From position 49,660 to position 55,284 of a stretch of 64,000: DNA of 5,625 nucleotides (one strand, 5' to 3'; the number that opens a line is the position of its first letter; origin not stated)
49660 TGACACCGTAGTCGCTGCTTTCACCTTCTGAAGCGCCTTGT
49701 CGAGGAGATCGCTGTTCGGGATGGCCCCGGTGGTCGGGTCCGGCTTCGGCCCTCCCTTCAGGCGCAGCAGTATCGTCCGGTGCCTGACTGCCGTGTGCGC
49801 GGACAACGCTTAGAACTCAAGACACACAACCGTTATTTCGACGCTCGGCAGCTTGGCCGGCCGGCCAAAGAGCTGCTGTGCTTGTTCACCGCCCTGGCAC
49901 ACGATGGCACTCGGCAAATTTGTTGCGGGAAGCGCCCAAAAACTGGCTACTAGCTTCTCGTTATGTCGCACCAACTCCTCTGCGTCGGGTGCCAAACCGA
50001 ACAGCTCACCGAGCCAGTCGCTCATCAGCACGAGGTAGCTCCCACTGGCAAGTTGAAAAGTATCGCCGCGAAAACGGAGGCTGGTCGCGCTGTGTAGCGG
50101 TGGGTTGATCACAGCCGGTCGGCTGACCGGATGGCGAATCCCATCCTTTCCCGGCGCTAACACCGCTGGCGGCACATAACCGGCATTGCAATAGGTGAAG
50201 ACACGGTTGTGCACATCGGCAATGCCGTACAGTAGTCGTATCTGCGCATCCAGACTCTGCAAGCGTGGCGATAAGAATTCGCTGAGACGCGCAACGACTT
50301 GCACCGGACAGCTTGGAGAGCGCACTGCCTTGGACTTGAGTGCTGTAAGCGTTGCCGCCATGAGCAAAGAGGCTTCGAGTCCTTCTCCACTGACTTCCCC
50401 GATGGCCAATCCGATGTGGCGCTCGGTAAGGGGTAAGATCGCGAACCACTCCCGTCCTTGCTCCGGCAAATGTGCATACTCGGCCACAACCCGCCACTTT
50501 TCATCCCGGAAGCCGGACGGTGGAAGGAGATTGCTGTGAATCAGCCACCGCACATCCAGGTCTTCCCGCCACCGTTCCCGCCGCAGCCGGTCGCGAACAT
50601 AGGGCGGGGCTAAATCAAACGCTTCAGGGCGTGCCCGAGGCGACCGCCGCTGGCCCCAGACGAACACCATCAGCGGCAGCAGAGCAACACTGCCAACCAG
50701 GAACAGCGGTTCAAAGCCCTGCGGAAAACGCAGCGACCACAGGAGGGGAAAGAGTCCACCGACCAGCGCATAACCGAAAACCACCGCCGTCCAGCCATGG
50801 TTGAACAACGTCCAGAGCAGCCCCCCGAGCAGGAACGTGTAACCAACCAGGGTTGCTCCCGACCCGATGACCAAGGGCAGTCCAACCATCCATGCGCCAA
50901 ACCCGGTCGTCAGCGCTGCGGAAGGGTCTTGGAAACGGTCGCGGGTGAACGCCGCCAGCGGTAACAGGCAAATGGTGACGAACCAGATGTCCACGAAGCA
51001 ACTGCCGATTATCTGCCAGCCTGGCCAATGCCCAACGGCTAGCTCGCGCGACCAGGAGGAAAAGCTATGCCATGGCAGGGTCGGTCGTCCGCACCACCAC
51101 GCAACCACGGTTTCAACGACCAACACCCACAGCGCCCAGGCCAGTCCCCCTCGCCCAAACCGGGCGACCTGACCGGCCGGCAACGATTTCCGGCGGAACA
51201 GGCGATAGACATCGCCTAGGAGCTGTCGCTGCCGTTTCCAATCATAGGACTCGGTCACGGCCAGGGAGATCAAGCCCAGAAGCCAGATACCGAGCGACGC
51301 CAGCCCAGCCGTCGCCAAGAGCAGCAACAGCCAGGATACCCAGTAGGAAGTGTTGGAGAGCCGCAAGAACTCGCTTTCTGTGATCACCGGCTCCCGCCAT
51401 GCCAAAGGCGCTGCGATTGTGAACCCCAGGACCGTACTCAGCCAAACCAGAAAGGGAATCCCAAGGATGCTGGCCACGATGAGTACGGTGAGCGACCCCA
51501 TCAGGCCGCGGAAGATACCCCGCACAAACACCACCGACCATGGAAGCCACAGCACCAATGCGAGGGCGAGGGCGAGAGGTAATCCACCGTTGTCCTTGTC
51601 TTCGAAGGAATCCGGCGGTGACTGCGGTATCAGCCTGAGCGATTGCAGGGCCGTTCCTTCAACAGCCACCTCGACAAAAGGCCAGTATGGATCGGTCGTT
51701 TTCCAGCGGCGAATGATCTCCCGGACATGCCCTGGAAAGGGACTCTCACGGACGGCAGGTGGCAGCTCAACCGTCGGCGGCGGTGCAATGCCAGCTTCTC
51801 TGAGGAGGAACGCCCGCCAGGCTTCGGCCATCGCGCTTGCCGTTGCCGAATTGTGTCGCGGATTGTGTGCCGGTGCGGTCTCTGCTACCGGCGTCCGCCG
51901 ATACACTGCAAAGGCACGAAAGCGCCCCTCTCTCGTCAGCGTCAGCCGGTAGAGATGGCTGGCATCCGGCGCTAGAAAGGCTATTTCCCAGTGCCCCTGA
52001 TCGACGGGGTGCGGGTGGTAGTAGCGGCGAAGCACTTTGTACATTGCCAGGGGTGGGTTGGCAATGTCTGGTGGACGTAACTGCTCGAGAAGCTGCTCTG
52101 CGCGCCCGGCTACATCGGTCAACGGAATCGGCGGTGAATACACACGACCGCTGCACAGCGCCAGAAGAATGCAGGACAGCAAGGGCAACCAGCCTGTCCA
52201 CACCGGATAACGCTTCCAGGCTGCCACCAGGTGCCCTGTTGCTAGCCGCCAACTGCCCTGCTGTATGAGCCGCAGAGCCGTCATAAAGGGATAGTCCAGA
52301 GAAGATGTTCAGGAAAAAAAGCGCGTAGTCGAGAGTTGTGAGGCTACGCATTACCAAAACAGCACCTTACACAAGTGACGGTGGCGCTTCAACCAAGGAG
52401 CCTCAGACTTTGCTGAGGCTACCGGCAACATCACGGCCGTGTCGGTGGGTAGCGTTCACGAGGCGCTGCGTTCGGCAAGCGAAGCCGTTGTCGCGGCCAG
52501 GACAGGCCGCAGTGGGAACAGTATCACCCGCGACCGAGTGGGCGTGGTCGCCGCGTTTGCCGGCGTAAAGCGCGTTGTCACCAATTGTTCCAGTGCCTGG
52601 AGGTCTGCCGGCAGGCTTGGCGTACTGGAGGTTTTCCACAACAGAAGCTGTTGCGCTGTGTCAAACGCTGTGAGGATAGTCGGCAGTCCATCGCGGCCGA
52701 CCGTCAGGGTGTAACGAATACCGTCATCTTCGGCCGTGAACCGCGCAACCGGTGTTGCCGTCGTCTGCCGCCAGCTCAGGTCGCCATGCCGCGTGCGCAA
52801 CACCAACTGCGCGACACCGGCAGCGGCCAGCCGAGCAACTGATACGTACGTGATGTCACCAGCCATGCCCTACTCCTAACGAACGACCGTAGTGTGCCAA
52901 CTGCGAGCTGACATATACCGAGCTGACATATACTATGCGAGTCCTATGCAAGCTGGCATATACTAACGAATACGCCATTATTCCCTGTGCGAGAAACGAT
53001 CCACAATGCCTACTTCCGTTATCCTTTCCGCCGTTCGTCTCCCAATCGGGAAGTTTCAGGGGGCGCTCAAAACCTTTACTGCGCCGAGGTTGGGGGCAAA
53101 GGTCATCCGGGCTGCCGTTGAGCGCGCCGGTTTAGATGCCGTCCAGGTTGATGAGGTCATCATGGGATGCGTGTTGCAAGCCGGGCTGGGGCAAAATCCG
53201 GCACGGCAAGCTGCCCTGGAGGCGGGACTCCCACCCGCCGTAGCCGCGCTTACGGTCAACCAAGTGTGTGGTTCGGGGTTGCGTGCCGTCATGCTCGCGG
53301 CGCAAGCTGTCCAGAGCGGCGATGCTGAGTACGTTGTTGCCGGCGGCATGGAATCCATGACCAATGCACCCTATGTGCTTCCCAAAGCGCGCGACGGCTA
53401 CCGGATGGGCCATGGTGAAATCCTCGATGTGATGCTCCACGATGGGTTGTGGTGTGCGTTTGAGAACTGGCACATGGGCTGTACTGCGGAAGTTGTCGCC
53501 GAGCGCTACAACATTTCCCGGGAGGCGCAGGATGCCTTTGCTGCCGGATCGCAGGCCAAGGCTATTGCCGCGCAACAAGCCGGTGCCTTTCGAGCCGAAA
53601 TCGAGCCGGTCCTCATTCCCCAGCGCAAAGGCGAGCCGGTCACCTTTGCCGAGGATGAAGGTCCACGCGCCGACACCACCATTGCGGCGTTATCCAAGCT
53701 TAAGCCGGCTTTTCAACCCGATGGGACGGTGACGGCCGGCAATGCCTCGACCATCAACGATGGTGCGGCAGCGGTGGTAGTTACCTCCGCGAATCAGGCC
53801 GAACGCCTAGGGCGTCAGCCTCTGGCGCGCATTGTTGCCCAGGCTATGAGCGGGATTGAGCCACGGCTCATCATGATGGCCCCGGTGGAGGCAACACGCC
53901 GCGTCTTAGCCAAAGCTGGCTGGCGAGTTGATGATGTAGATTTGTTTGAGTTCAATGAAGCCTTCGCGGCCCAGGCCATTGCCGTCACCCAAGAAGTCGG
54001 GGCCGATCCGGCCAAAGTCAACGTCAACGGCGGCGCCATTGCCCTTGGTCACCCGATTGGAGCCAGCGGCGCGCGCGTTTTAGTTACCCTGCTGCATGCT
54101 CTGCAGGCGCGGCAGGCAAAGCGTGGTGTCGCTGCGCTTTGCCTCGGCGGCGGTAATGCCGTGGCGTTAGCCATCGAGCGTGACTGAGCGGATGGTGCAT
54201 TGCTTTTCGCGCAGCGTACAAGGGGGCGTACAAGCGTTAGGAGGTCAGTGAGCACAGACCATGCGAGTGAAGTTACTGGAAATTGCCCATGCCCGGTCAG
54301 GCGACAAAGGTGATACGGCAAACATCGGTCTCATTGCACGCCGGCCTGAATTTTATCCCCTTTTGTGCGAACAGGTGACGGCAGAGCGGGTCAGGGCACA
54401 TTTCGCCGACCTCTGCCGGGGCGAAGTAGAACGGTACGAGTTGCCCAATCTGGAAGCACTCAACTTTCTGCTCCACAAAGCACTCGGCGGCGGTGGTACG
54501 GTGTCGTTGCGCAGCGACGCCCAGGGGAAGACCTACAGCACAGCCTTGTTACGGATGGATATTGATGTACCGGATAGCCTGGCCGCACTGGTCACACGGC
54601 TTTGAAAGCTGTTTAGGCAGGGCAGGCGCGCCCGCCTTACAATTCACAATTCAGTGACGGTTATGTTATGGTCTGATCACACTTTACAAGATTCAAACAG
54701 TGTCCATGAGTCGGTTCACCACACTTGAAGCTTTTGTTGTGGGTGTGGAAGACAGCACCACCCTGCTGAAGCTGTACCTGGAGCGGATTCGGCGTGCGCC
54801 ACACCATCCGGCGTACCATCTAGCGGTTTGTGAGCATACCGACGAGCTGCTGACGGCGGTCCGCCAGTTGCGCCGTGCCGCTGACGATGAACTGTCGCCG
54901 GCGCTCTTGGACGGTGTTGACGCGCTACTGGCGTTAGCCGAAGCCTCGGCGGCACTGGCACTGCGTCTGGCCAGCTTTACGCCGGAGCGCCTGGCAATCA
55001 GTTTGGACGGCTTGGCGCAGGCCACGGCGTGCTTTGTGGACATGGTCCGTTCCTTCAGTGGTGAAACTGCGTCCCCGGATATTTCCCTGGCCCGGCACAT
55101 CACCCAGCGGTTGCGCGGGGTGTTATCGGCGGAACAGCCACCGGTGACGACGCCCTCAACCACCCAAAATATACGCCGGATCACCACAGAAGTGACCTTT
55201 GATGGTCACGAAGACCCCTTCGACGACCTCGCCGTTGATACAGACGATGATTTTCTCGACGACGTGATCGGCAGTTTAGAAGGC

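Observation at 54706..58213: Translationally coupled five-gene operon of unknown function: Hpt-like/HhH, atypical REC-wHTH, small protein, two TPRs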

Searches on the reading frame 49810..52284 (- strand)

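Call 85: search_protein_families(library=pfam, proteins=[window:49810-52284:-], max_evalue=0.001)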
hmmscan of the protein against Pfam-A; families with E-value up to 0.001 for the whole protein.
window:49810-52284:- (824 aa): 1 family
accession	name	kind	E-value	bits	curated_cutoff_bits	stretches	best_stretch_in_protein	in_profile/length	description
PF07228.17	SpoIIE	-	1.5e-16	61.4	25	1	621-766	2-138/192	Stage II sporulation protein E (SpoIIE)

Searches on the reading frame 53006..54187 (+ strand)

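Call 85: search_protein_families(library=pfam, proteins=[window:53006-54187:+], max_evalue=0.001)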
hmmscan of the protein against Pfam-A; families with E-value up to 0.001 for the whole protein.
window:53006-54187:+ (393 aa): 3 families
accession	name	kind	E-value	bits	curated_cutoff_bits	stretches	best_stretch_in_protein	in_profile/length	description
PF00108.29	Thiolase_N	-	5.8e-102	341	26.4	1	5-262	2-259/260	Thiolase, N-terminal domain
PF02803.24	Thiolase_C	-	5e-47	159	27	1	271-392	2-123/123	Thiolase, C-terminal domain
PF00109.32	ketoacyl-synt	-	2.4e-05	24.5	20.8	1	81-120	167-206/252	Beta-ketoacyl synthase, N-terminal domain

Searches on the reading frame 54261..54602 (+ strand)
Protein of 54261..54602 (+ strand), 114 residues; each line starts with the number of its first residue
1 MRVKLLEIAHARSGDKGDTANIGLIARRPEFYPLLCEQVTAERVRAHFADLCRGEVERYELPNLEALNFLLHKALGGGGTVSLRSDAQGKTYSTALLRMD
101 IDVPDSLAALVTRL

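Call 28: search_protein_families(library=pfam, proteins=[window:54261-54602:+], max_evalue=10)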
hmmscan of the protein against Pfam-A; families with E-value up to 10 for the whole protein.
window:54261-54602:+ (114 aa): 2 families
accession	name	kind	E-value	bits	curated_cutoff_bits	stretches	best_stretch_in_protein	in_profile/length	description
PF23544.1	AtuA_ferredoxin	-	1.4e-33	116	27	1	3-101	1-112/113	AtuA ferredoxin-like domain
PF22948.1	MINAR1_N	-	0.18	12.6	28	1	37-73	11-47/95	MINAR1, N-terminal helical domain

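Call 92: search_protein_families(library=padloc, proteins=[window:54261-54602:+], max_evalue=0.01)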
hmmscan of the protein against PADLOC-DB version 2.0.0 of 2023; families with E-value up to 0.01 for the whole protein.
window:54261-54602:+ (114 aa): 0 families

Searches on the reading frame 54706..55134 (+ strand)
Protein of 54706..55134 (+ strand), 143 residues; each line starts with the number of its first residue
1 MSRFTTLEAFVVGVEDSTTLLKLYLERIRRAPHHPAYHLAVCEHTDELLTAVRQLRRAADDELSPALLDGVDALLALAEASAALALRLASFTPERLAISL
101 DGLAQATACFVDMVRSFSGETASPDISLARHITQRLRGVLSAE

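Call 68: search_solved_structures(query=A5, max_evalue=10, show_alignments=3)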
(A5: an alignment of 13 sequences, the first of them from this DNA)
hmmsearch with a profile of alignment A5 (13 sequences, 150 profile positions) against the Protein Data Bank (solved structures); distinct sequences matched with E-value up to 10: 26.
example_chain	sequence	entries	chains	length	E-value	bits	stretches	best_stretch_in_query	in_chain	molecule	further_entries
8qae_A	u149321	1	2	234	2.2e-07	34.6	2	39-128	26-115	sc-apCC-6-SLLA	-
8a3k_UNK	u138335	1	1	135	0.0005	23.6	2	33-128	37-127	sc-apCC-4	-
3fyq_A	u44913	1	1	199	0.00094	22.7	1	41-124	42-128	CG6831-PA (Talin)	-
8qad_A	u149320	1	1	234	0.0017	21.9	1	37-127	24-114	sc-apCC-6-LLIA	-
9qn7_A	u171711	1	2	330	0.076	16.6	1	40-123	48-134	Talin-1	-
9r1j_A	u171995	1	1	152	0.077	16.5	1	32-113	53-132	sc-apCC-4-NR-1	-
3dyj_A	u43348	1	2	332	0.077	16.5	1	40-123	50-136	TALIN-1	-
9r1n_A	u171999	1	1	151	0.088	16.4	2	39-127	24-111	sc-apCC-4-DPH-2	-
5j10_A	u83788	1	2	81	0.11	16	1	75-127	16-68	peptide design 2L4HC2_24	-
8qaf_A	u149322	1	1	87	0.15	15.6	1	38-96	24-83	sc-apCC-8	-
9cfs_A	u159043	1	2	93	0.16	15.5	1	39-100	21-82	Long regulatory protein rop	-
8bcs_A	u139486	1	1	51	0.18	15.3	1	80-126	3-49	CC-HP1.0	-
6egc_A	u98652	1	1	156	0.22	15.1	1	41-125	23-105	SC_2L4HC2_23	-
3b02_A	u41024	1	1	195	0.23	15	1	45-95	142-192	Transcriptional regulator, Crp family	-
9r1m_A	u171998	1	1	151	0.24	15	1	40-127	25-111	sc-apCC-4-LMF-1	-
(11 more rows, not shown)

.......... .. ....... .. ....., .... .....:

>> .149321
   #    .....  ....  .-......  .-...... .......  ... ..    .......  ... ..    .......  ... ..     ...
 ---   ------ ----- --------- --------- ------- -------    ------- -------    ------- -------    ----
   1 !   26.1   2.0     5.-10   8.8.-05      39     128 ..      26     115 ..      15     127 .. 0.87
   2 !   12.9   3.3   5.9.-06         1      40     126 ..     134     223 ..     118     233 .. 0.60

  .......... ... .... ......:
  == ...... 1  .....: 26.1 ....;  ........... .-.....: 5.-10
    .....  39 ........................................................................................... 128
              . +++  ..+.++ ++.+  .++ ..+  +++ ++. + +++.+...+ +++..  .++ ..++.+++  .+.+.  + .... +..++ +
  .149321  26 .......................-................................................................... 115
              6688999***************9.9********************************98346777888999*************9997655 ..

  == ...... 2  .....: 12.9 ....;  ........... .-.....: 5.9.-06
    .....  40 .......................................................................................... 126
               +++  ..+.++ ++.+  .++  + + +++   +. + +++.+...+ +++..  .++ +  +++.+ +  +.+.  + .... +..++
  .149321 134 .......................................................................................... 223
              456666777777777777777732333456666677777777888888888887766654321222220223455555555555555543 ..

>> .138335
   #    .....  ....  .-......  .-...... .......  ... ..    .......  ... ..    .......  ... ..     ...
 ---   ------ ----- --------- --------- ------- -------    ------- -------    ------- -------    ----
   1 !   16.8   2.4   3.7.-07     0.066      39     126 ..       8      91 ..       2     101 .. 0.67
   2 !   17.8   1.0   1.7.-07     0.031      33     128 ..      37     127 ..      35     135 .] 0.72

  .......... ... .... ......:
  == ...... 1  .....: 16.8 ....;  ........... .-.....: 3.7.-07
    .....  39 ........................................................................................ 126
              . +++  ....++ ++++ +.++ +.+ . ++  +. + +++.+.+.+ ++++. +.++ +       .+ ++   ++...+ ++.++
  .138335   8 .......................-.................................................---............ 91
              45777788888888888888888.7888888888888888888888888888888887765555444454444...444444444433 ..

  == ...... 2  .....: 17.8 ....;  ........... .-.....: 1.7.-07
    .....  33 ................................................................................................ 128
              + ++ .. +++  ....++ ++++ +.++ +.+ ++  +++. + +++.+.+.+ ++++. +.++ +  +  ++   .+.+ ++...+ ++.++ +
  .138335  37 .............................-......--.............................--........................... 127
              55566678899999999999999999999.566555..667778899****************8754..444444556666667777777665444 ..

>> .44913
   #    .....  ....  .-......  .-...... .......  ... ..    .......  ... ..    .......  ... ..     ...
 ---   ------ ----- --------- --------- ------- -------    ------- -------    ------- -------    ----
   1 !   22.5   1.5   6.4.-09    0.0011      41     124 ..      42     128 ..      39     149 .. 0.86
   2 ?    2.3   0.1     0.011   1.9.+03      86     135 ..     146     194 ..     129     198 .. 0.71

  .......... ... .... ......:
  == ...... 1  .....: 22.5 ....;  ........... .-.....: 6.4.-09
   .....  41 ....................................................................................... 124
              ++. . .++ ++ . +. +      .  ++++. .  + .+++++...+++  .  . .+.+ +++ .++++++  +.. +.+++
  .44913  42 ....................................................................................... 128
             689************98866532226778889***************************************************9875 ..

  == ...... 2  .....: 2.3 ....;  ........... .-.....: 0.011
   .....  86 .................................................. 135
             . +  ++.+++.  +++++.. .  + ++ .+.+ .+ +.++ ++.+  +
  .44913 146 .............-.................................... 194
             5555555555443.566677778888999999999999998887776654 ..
